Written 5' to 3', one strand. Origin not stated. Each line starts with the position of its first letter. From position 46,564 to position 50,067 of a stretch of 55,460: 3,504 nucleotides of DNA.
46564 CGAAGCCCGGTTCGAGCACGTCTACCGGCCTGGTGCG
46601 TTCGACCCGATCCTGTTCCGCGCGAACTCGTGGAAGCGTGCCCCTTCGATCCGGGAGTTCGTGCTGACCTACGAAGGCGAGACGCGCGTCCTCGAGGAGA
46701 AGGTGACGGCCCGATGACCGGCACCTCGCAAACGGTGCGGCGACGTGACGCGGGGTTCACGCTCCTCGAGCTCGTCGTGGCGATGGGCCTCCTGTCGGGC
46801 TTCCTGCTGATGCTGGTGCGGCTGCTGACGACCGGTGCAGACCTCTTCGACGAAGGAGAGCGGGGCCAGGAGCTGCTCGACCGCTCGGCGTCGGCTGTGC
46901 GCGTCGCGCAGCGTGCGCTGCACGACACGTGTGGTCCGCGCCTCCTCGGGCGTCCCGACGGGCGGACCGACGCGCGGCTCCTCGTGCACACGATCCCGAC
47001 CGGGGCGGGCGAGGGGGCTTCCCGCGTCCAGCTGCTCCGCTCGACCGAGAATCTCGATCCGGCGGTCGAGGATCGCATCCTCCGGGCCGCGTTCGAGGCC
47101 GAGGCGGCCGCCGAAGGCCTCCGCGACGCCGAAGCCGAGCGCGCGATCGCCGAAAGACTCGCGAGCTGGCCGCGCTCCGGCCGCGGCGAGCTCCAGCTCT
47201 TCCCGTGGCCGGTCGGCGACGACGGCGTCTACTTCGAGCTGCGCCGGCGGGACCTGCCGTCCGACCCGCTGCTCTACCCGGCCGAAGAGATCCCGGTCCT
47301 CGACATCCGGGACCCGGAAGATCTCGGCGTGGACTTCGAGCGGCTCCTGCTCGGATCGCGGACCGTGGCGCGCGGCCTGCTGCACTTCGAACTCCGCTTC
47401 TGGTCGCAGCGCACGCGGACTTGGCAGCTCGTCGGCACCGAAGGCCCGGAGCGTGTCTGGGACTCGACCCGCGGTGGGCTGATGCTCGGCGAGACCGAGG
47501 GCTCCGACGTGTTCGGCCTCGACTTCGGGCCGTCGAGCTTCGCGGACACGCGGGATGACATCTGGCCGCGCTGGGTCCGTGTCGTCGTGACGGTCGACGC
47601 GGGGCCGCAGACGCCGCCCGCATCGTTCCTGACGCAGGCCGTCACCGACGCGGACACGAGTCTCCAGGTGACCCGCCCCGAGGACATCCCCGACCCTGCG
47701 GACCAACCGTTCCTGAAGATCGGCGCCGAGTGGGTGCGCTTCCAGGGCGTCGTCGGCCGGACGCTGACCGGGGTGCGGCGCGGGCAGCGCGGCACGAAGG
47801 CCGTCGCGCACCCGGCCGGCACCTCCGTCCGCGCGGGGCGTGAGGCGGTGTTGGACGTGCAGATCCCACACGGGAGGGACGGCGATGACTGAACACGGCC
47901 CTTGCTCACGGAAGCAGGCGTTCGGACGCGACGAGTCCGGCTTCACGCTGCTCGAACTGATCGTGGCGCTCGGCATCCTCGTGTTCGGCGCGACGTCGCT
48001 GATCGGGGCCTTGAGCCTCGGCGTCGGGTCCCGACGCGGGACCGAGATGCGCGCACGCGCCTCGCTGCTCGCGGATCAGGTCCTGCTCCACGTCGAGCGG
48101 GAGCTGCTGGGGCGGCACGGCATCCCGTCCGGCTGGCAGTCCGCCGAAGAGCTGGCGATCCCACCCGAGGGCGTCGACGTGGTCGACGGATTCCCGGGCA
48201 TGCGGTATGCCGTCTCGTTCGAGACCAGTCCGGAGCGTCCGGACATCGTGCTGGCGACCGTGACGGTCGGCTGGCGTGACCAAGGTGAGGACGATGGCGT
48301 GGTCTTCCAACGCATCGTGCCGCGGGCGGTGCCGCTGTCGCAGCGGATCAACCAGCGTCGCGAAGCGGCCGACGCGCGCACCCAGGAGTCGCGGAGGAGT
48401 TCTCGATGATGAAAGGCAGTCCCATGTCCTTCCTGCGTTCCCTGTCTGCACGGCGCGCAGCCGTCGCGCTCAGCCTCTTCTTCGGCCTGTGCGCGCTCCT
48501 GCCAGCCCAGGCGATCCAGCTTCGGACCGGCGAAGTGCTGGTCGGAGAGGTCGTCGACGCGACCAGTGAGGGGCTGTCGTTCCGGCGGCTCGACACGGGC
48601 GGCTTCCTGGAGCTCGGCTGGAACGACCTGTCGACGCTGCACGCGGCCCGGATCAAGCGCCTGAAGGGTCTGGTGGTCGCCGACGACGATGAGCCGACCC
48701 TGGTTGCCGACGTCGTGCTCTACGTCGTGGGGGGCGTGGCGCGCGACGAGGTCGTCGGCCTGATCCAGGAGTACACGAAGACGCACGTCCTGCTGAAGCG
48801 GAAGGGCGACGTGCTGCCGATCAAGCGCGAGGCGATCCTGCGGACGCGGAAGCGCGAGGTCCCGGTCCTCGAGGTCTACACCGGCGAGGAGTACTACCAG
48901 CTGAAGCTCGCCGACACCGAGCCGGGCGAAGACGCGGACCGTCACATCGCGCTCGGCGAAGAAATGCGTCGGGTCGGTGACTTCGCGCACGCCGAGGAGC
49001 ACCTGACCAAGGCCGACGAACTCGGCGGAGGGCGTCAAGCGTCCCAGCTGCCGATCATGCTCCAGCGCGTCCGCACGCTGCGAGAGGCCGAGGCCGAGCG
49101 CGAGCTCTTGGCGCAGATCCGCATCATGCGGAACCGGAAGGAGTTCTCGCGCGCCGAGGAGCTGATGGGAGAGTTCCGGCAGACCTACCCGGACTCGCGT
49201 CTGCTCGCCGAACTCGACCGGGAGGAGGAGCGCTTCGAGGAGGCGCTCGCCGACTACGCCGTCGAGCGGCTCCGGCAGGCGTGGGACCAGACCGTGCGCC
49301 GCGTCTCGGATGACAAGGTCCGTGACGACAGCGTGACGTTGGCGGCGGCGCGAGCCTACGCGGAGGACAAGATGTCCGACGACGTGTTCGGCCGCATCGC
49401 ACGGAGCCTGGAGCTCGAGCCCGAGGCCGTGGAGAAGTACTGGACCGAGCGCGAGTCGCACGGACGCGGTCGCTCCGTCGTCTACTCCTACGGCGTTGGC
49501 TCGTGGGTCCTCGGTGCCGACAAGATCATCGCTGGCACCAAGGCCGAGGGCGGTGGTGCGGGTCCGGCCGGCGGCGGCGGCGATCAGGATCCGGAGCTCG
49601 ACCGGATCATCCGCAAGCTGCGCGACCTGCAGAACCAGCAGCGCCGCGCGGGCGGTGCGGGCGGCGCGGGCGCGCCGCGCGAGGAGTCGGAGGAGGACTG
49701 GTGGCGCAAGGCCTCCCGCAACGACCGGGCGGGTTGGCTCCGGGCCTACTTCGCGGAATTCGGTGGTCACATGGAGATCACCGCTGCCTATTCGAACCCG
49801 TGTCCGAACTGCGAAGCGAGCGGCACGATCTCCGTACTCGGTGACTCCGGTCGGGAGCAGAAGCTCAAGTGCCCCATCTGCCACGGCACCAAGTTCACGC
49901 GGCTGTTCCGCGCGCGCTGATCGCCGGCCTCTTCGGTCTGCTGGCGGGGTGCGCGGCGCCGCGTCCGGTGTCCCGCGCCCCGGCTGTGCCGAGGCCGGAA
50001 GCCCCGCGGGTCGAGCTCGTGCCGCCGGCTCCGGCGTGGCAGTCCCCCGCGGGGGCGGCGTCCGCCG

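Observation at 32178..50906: Eleven-gene, translationally coupled FHA + GspL/M-like + TPR + five-pseudopilin block that lacks the motor, platform, secretin and peptidase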

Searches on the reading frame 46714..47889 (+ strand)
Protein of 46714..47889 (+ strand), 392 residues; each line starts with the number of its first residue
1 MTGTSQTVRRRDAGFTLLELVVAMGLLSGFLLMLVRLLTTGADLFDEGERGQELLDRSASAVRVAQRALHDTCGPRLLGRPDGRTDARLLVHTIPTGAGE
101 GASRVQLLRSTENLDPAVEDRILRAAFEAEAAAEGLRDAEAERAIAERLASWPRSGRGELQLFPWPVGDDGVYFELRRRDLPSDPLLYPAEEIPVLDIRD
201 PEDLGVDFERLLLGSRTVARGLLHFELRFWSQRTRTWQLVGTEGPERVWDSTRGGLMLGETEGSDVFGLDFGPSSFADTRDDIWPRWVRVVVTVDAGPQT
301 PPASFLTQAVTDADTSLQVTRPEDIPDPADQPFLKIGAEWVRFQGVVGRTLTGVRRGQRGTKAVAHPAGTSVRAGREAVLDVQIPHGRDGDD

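Call 4: search_protein_families(library=pfam, max_evalue=0.01, proteins=[window:46714-47889:+])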
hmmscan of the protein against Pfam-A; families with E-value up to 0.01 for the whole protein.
window:46714-47889:+ (392 aa): 1 family
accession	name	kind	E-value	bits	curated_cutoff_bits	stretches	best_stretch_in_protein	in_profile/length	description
PF07963.17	N_methyl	-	5.9e-05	22.9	21.2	1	9-28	1-20/27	Prokaryotic N-terminal methylation motif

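Call 18: search_protein_families(library=ncbifam, max_evalue=0.01, proteins=[window:46714-47889:+])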
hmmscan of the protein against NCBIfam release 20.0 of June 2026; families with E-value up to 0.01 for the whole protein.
window:46714-47889:+ (392 aa): 2 families
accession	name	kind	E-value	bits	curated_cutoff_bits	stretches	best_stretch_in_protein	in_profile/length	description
NF041013.1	T4P_ComGE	equivalog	0.0032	17.5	49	1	14-40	5-31/83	competence type IV pilus minor pilin ComGE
TIGR02532.1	IV_pilin_GFxxxE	domain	0.0033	17.2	16.3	1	13-34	2-23/24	prepilin-type N-terminal cleavage/methylation domain-containing protein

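Call 39: search_solved_structures(query=A5, max_evalue=10, show_alignments=2)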
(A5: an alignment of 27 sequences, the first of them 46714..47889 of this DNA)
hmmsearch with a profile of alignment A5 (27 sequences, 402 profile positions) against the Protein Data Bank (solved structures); distinct sequences matched with E-value up to 10: 14.
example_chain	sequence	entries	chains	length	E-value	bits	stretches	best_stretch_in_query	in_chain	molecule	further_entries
9egp_A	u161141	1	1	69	0.0052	19.1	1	8-33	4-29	Geopilin domain 1 protein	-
5g23_A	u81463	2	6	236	0.0058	18.9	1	11-71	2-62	TYPE-IV LIKE PILIN TTHA1219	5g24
9lab_B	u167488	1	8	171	0.0061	18.8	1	10-32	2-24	MSHA major pilin subunit MshA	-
7tgg_A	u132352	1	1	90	0.0069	18.7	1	8-33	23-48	Geopilin domain 1 protein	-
9laa_A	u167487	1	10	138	0.026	16.7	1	6-33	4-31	Type IV pilin protein PilA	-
1i6v_C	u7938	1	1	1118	0.25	13.5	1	331-388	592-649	DNA-DIRECTED RNA POLYMERASE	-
1l9u_C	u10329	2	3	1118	0.25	13.5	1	331-388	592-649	RNA POLYMERASE, BETA SUBUNIT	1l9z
2m7g_A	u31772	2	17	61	0.9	11.7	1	15-34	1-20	Geopilin domain 1 protein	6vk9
8rk3_o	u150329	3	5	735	1.1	11.4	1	310-381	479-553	Tip attachment protein J domain-containing protein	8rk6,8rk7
6xxd_A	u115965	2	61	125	1.5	10.9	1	15-35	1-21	PilA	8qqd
1cn1_A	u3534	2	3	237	1.8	10.7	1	237-323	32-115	CONCANAVALIN A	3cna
2cna_A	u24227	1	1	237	1.8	10.7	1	237-323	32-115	CONCANAVALIN A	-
6gv9_A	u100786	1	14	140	2.8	10.1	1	15-31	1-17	Prepilin peptidase-dependent protein D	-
5wda_A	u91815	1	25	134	5.2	9.2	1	15-35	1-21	General secretion pathway protein G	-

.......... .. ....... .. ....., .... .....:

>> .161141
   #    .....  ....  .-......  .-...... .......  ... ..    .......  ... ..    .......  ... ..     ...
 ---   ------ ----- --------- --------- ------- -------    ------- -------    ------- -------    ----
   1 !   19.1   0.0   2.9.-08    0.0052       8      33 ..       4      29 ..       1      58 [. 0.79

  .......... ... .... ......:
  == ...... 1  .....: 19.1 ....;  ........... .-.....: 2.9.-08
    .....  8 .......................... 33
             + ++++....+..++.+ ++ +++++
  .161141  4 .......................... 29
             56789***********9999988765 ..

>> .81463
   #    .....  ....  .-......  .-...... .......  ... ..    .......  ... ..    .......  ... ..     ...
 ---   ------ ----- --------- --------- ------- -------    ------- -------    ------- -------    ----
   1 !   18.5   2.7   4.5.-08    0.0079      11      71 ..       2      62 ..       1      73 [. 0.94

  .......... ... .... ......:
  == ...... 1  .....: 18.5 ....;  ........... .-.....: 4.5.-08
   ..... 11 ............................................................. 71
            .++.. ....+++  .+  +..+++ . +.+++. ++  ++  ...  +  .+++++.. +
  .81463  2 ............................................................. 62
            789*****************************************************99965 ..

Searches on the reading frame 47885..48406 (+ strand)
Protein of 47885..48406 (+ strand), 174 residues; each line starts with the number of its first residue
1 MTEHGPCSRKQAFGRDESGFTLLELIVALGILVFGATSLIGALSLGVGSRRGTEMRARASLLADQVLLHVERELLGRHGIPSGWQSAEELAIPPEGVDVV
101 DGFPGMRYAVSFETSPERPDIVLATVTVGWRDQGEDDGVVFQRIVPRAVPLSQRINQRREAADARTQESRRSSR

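Call 4: search_protein_families(library=pfam, max_evalue=0.01, proteins=[window:47885-48406:+])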
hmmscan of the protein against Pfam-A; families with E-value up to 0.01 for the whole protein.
window:47885-48406:+ (174 aa): 1 family
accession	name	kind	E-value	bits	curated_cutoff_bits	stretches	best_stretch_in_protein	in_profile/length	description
PF07963.17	N_methyl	-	6e-06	26.1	21.2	1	15-39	2-26/27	Prokaryotic N-terminal methylation motif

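Call 18: search_protein_families(library=ncbifam, max_evalue=0.01, proteins=[window:47885-48406:+])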
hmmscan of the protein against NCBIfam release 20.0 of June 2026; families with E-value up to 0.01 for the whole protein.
window:47885-48406:+ (174 aa): 4 families
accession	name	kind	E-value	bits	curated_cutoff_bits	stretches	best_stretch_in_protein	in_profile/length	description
NF047828.1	T3SSXpsI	equivalog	4.9e-06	26.6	150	1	19-70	3-54/132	type II secretion system protein XpsI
NF041013.1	T4P_ComGE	equivalog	0.00015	21.8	49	1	19-44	5-30/83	competence type IV pilus minor pilin ComGE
TIGR02532.1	IV_pilin_GFxxxE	domain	0.0017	18.1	16.3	1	18-37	2-21/24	prepilin-type N-terminal cleavage/methylation domain-containing protein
TIGR01707.1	gspI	equivalog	0.0018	18.7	44.35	1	19-65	1-47/101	type II secretion system minor pseudopilin GspI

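Call 40: search_solved_structures(query=A6, max_evalue=10, show_alignments=2)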
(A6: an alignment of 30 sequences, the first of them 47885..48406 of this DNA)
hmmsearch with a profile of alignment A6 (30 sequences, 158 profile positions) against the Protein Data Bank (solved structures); distinct sequences matched with E-value up to 10: 4.
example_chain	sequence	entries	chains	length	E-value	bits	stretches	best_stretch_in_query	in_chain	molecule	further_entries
7tgg_A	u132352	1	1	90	0.039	17.4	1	7-33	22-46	Geopilin domain 1 protein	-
9egp_A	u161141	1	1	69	0.047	17.1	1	8-33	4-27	Geopilin domain 1 protein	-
9laa_A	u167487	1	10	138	0.25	14.8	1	8-34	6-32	Type IV pilin protein PilA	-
9lab_B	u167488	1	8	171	0.32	14.4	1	10-33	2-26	MSHA major pilin subunit MshA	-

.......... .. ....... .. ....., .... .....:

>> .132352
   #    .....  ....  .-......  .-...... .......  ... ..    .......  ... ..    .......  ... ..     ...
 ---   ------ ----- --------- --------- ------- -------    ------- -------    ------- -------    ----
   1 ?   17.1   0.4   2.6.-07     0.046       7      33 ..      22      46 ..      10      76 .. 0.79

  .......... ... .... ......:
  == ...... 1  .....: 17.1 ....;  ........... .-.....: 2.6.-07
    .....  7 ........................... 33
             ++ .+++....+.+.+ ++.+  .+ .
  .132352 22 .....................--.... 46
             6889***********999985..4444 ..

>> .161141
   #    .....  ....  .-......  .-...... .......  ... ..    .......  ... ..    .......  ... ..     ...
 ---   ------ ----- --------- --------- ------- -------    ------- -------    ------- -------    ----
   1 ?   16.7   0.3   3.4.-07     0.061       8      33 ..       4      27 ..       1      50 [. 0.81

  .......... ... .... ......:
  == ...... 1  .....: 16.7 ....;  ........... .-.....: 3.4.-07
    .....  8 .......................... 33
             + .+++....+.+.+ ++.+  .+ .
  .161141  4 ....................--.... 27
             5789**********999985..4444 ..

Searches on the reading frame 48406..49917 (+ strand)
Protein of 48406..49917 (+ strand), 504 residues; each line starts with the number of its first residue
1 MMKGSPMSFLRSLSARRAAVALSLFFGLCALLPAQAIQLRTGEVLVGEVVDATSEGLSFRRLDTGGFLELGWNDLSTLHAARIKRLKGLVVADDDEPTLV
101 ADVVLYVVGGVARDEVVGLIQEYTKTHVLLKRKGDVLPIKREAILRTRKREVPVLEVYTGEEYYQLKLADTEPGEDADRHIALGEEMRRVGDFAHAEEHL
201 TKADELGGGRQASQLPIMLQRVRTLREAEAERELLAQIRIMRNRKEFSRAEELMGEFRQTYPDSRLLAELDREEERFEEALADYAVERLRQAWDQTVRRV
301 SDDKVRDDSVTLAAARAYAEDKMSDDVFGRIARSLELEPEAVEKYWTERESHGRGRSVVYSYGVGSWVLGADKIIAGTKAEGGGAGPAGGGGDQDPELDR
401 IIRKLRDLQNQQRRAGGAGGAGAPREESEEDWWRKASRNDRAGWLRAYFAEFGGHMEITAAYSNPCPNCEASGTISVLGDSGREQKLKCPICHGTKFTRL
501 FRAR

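Call 4: search_protein_families(library=pfam, max_evalue=0.01, proteins=[window:48406-49917:+])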
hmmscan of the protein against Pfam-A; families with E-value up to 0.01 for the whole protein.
window:48406-49917:+ (504 aa): 2 families
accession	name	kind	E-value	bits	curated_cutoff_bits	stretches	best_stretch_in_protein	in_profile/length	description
PF13428.12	TPR_14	-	0.0035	18.3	23.5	0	232-267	2-37/44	Tetratricopeptide repeat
PF15777.11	Anti-TRAP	-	0.0076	16.7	32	0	464-497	11-41/59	Tryptophan RNA-binding attenuator protein inhibitory protein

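Call 18: search_protein_families(library=ncbifam, max_evalue=0.01, proteins=[window:48406-49917:+])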
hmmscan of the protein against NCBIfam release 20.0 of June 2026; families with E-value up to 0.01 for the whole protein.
window:48406-49917:+ (504 aa): 1 family
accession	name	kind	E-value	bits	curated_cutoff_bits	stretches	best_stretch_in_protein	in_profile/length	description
NF047433.1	Lepto_7_Nterm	domain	0.0055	16.4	43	0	24-60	5-41/63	LA_0442/LA_0875 N-terminal domain-containing protein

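Call 41: search_solved_structures(query=A7, max_evalue=10, show_alignments=2)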
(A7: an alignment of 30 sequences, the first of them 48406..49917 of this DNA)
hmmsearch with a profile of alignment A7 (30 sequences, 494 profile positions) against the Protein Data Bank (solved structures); distinct sequences matched with E-value up to 10: 49.
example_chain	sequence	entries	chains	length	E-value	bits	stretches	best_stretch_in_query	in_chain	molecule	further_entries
9qhb_A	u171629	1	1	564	4.1e-07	32.4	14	152-202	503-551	Engineered tetratricopeptide repeat protein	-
1na0_A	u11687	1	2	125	3e-06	29.6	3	152-203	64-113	designed protein CTPR3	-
8bu0_A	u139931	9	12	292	3.6e-06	29.3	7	152-200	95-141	Consensus tetratricopeptide repeat protein | Crystal structure of an 8-repeat consensus TPR superhelix with Zinc. | Monomer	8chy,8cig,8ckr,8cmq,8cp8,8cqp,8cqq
1na3_A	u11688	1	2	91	1.4e-05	27.3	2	152-203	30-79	designed protein CTPR2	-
7obi_A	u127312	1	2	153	1.9e-05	26.9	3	152-201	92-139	CTPR-rv4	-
9qhc_A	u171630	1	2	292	4.1e-05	25.8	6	151-200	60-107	Engineered tetratricopeptide repeat protein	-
3kd7_A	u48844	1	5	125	5.3e-05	25.4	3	152-202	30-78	CTPR390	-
2wqh_A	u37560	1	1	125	0.00019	23.6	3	161-198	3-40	CTPR3Y3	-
8ch0_A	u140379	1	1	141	0.00064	21.9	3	152-200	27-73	Consensus tetratricopeptide repeat protein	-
2fo7_A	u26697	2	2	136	0.00091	21.4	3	152-200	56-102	SYNTHETIC CONSENSUS TPR PROTEIN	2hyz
6vfi_B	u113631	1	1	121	0.001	21.2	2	152-205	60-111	O43_dn18B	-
9gzg_A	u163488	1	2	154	0.0013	20.9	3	152-202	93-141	Engineered CTPR protein with glutamic acids for conductivity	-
6v8e_A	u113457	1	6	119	0.0034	19.5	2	152-203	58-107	Designed protein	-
6vfh_A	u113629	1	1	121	0.0075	18.3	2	152-200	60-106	T33_dn10A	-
8ump_A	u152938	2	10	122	0.012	17.6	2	153-211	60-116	T33-ml35-redesigned-TPR-domain-fold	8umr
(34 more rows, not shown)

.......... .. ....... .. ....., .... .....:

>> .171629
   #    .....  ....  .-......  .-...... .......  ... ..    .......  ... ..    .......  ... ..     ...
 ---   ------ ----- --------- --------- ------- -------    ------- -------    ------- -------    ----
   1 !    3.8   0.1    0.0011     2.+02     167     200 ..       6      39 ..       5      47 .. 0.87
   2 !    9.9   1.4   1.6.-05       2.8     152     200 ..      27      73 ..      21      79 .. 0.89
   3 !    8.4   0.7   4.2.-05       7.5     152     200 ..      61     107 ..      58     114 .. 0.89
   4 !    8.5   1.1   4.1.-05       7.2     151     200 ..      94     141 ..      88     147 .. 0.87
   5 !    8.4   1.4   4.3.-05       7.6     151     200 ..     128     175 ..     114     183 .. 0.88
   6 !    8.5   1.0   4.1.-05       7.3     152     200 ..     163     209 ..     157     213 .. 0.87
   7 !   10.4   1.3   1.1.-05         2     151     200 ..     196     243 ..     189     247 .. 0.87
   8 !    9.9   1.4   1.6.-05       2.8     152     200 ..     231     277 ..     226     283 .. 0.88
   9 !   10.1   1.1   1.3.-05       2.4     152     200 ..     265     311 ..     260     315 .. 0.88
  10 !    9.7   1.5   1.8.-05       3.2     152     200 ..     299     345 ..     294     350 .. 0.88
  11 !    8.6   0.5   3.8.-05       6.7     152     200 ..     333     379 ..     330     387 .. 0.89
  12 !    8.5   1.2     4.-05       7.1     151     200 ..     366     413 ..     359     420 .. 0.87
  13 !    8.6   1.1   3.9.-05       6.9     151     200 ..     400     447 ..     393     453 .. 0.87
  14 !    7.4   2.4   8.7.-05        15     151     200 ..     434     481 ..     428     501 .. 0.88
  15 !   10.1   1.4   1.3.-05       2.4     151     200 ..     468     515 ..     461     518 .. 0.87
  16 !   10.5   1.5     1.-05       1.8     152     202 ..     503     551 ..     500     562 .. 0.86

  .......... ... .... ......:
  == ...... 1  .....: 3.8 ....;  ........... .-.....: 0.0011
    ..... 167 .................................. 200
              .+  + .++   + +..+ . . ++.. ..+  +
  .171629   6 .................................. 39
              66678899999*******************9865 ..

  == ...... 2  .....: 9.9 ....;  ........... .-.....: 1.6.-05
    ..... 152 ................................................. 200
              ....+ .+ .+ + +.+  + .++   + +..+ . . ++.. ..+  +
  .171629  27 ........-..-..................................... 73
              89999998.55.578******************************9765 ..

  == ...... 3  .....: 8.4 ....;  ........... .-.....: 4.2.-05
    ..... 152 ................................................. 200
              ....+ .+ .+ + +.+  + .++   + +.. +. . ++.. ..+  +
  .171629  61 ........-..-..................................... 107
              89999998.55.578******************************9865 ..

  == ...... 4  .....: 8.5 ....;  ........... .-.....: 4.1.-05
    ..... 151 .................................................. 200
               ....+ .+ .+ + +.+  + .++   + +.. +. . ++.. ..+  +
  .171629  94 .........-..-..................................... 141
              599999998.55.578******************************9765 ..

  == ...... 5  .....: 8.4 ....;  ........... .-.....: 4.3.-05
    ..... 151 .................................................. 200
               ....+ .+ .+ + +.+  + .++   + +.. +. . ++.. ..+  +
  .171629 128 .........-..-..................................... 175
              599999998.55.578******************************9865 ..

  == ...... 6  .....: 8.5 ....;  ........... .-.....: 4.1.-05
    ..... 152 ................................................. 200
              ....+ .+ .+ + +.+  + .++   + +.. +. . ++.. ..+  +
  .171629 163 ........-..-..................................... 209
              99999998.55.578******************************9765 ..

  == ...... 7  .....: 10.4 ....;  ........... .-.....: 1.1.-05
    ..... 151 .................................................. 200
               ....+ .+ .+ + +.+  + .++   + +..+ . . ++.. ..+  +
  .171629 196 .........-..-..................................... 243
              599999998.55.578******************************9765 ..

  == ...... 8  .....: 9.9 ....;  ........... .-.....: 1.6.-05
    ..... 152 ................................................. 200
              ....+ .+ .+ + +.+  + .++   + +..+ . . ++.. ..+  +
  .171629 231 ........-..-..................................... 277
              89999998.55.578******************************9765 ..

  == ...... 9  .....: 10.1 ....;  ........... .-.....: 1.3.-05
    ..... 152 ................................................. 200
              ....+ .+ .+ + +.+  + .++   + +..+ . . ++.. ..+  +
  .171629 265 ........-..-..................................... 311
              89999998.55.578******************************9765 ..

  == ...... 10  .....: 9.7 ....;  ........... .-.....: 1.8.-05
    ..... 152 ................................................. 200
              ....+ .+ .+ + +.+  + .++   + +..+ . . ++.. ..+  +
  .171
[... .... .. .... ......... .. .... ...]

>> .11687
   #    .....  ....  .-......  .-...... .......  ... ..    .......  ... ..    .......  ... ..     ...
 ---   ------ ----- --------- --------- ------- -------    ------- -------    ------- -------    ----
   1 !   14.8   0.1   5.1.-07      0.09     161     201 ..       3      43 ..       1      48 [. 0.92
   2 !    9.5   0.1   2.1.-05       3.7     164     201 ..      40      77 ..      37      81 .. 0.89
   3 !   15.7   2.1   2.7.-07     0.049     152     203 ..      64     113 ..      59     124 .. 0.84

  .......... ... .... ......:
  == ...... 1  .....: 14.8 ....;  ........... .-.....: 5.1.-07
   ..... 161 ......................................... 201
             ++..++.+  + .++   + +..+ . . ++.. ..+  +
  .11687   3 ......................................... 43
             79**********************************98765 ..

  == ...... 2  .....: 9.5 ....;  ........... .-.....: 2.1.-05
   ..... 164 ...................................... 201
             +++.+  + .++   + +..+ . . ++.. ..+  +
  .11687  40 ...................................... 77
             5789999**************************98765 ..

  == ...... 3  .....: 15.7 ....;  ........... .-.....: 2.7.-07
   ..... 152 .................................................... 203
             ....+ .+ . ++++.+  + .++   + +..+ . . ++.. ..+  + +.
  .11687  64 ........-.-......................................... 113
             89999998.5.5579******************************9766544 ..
